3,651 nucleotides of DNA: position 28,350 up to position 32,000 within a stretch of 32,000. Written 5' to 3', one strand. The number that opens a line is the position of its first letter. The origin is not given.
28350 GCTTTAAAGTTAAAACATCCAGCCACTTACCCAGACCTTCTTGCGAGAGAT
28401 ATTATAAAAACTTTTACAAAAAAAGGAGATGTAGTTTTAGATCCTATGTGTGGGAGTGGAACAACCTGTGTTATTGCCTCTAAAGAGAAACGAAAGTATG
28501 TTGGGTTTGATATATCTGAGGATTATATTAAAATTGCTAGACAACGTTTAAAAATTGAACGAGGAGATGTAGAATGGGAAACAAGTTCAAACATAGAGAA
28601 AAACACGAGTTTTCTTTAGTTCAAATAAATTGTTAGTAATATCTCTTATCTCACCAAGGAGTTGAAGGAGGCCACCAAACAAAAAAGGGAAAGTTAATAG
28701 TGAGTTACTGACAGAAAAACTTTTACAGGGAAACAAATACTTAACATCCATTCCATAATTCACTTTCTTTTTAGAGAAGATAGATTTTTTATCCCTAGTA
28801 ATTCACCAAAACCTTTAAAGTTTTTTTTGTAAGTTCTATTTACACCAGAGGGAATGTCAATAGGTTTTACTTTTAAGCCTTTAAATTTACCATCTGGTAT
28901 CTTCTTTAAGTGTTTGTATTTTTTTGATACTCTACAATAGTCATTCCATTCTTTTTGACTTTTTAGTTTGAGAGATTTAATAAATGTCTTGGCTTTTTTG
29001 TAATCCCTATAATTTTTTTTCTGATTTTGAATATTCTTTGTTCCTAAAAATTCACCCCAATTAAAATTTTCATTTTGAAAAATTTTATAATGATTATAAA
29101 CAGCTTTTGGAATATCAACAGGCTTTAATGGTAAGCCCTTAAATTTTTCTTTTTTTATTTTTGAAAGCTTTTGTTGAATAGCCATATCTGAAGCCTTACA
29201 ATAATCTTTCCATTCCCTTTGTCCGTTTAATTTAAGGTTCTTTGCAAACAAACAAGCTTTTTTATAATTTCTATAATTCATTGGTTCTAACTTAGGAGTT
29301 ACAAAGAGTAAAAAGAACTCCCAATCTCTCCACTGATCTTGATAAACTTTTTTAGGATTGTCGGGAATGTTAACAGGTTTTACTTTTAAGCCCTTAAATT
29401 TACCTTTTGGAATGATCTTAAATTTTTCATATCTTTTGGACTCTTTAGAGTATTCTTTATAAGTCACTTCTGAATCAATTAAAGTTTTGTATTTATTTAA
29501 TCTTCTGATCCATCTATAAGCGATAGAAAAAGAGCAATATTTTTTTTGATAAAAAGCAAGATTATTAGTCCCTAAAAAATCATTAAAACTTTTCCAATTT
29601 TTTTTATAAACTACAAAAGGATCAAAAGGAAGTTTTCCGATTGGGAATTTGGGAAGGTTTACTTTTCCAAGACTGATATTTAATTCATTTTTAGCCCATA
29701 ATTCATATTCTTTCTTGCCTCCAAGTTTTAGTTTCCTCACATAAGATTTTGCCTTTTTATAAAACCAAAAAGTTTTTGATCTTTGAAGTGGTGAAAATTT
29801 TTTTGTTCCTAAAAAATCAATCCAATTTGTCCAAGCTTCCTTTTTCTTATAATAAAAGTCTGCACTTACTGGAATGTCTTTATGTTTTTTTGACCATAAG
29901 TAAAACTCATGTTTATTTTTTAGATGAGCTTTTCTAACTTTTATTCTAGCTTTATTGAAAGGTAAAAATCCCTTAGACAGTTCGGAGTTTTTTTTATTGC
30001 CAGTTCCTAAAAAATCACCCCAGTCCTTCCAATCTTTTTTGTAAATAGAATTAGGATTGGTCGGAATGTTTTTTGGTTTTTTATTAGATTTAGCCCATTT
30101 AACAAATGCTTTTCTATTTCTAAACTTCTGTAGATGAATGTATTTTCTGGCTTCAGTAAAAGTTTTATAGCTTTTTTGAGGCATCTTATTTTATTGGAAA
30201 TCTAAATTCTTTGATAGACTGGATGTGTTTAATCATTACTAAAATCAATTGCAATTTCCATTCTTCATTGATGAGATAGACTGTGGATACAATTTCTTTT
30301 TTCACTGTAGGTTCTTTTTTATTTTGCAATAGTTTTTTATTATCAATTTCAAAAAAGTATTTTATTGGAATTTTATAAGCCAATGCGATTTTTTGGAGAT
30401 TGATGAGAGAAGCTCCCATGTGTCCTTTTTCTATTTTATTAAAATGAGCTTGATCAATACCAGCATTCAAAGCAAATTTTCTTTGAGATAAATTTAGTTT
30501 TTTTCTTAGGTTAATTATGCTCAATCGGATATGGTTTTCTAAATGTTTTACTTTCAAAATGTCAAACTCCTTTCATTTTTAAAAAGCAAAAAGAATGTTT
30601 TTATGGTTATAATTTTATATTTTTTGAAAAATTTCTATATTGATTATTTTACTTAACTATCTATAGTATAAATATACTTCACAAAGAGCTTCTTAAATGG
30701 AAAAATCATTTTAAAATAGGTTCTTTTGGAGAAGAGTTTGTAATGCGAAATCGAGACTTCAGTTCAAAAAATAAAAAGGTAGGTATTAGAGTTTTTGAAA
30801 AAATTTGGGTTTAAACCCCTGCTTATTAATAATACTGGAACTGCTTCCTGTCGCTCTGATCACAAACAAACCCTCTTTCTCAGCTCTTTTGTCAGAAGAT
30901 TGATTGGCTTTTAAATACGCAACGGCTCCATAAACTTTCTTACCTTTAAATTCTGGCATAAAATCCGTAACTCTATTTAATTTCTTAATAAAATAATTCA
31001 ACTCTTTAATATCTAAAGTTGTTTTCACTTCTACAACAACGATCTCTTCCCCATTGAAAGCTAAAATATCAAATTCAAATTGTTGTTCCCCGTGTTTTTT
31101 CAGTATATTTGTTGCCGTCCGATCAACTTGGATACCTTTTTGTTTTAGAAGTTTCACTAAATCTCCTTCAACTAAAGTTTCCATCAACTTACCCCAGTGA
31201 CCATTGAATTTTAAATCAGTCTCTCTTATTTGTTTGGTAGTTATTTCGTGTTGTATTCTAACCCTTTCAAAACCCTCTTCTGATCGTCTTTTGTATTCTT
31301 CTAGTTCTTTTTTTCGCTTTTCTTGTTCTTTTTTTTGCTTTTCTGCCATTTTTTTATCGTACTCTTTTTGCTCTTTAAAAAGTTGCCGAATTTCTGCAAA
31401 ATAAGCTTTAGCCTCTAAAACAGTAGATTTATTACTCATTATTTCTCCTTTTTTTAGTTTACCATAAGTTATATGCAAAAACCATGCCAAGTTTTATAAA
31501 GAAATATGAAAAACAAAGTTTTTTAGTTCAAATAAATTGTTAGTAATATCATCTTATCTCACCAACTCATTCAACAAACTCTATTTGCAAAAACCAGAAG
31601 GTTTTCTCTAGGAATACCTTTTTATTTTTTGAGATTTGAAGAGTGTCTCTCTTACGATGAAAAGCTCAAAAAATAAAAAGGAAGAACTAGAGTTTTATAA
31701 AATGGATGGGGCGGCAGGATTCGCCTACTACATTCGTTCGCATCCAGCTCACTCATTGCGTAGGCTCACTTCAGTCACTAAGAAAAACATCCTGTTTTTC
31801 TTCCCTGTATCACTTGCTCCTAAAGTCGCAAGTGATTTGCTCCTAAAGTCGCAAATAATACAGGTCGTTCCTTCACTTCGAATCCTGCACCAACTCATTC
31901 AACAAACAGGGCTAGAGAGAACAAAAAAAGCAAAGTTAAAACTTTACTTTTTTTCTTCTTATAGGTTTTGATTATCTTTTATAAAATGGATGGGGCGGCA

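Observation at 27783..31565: SPPY methyltransferase followed by a direct-repeat-bounded 2.9-kb module (XRE regulator, basic 6x-repeat protein, coiled-coil PD-(D/E)xK protein): candidate atypical R-M/defence or integrated element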

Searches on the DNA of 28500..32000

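Call 26: search_rna_families(source=window, start=28500, end=32000, threshold=evalue, max_evalue=10)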
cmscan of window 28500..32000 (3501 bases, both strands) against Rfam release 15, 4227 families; matches with E-value up to 10: 20.
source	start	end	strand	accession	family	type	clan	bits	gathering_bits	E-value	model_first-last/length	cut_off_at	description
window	31614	31684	+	RF03956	mir-737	Gene; miRNA;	-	32.9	60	0.01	1-63/63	no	mir-737 microRNA precursor family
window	31584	31704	-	RF01859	Phe_leader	Cis-reg; leader;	-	30.4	55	0.026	1-125/125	no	Phenylalanine leader peptide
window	31617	31683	+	RF03973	mir-5615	Gene; miRNA;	-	29.4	82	0.0054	1-61/61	no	mir-5615 microRNA precursor family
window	31615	31681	-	RF03973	mir-5615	Gene; miRNA;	-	28.3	82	0.01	1-61/61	no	mir-5615 microRNA precursor family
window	31616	31682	+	RF04239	mir-4679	Gene; miRNA;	-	25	88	0.13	1-75/75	no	mir-4679 microRNA precursor family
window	31606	31694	+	RF03566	mir-4875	Gene; miRNA;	-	23.2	90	0.2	1-73/73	no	mir-4875 microRNA precursor family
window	31602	31700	+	RF01859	Phe_leader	Cis-reg; leader;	-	21.6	55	2.4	1-125/125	no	Phenylalanine leader peptide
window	28951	28994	-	RF02098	DGCR5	Gene; lncRNA;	-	20.4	50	1.5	1-49/49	no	DiGeorge syndrome critical region gene 5 conserved region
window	31590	31696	-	RF04134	MIR7504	Gene; miRNA;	-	19.9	83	5.3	1-124/124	no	MIR7504 microRNA precursor family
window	31606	31709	+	RF01766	cspA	Cis-reg; thermoregulator;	-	18.4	78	0.085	74-180/428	no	cspA thermoregulator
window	29738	29829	-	RF03896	MIR2275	Gene; miRNA;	-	18.3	60.5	8.3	1-95/95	no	MIR2275 microRNA precursor family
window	31604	31692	-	RF03566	mir-4875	Gene; miRNA;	-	18.2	90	5.2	1-73/73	no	mir-4875 microRNA precursor family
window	31612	31689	-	RF04109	mir-1305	Gene; miRNA;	-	17.8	63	8.9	1-83/83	no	mir-1305 microRNA precursor family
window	29885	29980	-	RF00426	SCARNA15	Gene; snRNA; snoRNA; scaRNA;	CL00019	17.4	65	7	1-128/128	no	Small Cajal body specific RNA 15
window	30006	30077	+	RF04204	mir-3473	Gene; miRNA;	-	17.3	71.8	5.9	1-78/78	no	mir-3473 microRNA precursor family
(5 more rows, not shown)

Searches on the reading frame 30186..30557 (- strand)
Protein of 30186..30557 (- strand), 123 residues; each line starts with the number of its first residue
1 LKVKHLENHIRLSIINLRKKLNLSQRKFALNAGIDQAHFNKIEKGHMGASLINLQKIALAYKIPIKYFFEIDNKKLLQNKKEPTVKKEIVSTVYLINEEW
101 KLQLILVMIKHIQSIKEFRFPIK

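Call 8: search_protein_families(library=pfam, proteins=[window:30186-30557:-], max_evalue=0.1)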
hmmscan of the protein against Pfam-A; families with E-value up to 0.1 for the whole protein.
window:30186-30557:- (123 aa): 5 families
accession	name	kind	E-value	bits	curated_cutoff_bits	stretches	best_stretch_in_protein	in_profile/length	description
PF01381.28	HTH_3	-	1.7e-10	41.2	23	1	16-68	3-55/55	Helix-turn-helix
PF12844.13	HTH_19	-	1.4e-07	31.8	30.2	1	16-69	6-59/64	Helix-turn-helix domain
PF13744.12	HTH_37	-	0.0068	16.6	27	1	13-47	22-56/80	Helix-turn-helix domain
PF15731.11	MqsA_antitoxin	-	0.0089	16.6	30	1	13-54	73-114/131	Antitoxin component of bacterial toxin-antitoxin system, MqsA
PF13443.12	HTH_26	-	0.066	13.9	22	0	16-65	4-54/63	Cro/C1-type HTH DNA-binding domain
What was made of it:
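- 30186..30557 (-): XRE-family HTH regulator (TTG start with a GGAG Shine-Dalgarno), one base upstream of the repeat-protein gene. HTH_3 1.7e-10 (call 8).
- Checked: XRE at 30186-30557 (-), HTH_3 1.7e-10 (call 8).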

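Call 9: search_protein_families(library=padloc, proteins=[window:30186-30557:-], max_evalue=0.1)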
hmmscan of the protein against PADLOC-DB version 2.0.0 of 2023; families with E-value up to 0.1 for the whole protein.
window:30186-30557:- (123 aa): 14 families
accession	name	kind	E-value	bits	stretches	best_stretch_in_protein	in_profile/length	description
PDLC02926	HTH_VI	-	1.1e-10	39.6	1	16-93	8-84/92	-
PDLC03665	Control_protein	-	8.4e-09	33.6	1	14-68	13-68/77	control protein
PDLC03953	RmrA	-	2.3e-06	25.1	1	14-94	10-93/373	-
PDLC03666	Control_protein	-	4.6e-06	25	1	14-70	11-67/77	control protein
PDLC03664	Control_protein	-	1.1e-05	23.7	1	16-64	20-68/74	control protein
PDLC03946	RmrA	-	1.6e-05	21.8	1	8-77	3-70/357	-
PDLC04142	capH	-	3.3e-05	22.9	1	12-76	9-73/103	capH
PDLC04775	PDC-M69A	-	7.7e-05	21.2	1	13-117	11-109/113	-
PDLC03947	RmrA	-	0.0001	19.3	1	18-77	20-79/383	-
PDLC03949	RmrA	-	0.00049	17.1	1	18-77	11-70/363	-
PDLC03952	RmrA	-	0.0013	15.6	1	15-76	28-89/395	-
PDLC03667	Control_protein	-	0.0055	15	1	18-72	10-68/101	control protein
PDLC03669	Control_protein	-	0.0075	14.5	1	14-62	14-62/96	control protein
PDLC03951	RmrA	-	0.0089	13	1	15-93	14-88/400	-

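Call 10: search_protein_families(library=ncbifam, proteins=[window:30186-30557:-], max_evalue=0.1)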
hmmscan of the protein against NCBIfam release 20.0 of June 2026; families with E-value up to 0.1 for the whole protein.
window:30186-30557:- (123 aa): 11 families
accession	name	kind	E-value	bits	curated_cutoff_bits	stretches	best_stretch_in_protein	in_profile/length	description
NF041951.1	phage_RstR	subfamily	2.9e-08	34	80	1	13-82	6-75/108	RstR family transcriptional repressor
NF007408.0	PRK09943.1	equivalog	3.6e-07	29.9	211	1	14-74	12-72/185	HTH-type transcriptional regulator PuuR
TIGR03830.1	CxxCG_CxxCG_HTH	subfamily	1.9e-06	27.7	61.8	1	11-50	67-106/127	type II TA system antitoxin MqsA family protein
NF006015.0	PRK08154.1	subfamily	1.8e-05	24.1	204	1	14-70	35-91/314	anaerobic benzoate catabolism transcriptional regulator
TIGR03070.1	couple_hipB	subfamily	2.6e-05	24.1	71.65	1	14-57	7-50/58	type II toxin-antitoxin system Y4mF family antitoxin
NF046032.1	TransRegSlrRBacil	equivalog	0.00016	21.8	250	1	17-95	9-88/149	HTH-type transcriptional regulator SlrR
NF038139.1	Reg_Aceta_RamB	equivalog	0.00016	20.5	700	1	15-92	8-85/465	acetate metabolism transcriptional regulator RamB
NF041493.1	MobT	equivalog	0.0017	17.2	600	0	17-47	4-34/383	MobT family relaxase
NF010465.0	PRK13890.1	equivalog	0.042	13.9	96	1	14-72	10-68/121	conjugal transfer protein TrbA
NF041575.1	antitoxPezA_Strep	equivalog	0.055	13.4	290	1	13-88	5-80/158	type II toxin-antitoxin system antitoxin PezA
TIGR00270.2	TIGR00270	equivalog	0.078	12.8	110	1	14-66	80-132/159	multiprotein bridging factor aMBF1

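Call 83: search_protein_families(library=phrogs, proteins=[window:30186-30557:-], max_evalue=0.001)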
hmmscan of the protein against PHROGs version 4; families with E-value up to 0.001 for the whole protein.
window:30186-30557:- (123 aa): 8 families
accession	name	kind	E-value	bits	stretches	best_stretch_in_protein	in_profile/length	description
phrog_8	-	transcription regulation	1.1e-10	42.5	1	11-105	165-242/346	transcriptional regulator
phrog_2439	-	transcription regulation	2e-08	34.5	1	8-100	6-95/367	transcriptional regulator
phrog_3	-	transcription regulation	3.2e-08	34.8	1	5-101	84-179/430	transcriptional repressor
phrog_2967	-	transcription regulation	1e-06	29.5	1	14-93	15-87/225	transcriptional regulator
phrog_4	-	transcription regulation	5.1e-06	26.7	1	15-84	141-205/400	transcriptional repressor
phrog_7241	-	transcription regulation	1.2e-05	26.4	1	17-65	69-117/122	transcriptional regulator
phrog_1373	-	transcription regulation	0.00038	21.5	1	14-67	68-121/166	transcriptional regulator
phrog_5823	-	transcription regulation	0.00087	19.5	1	10-68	7-66/404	transcriptional regulator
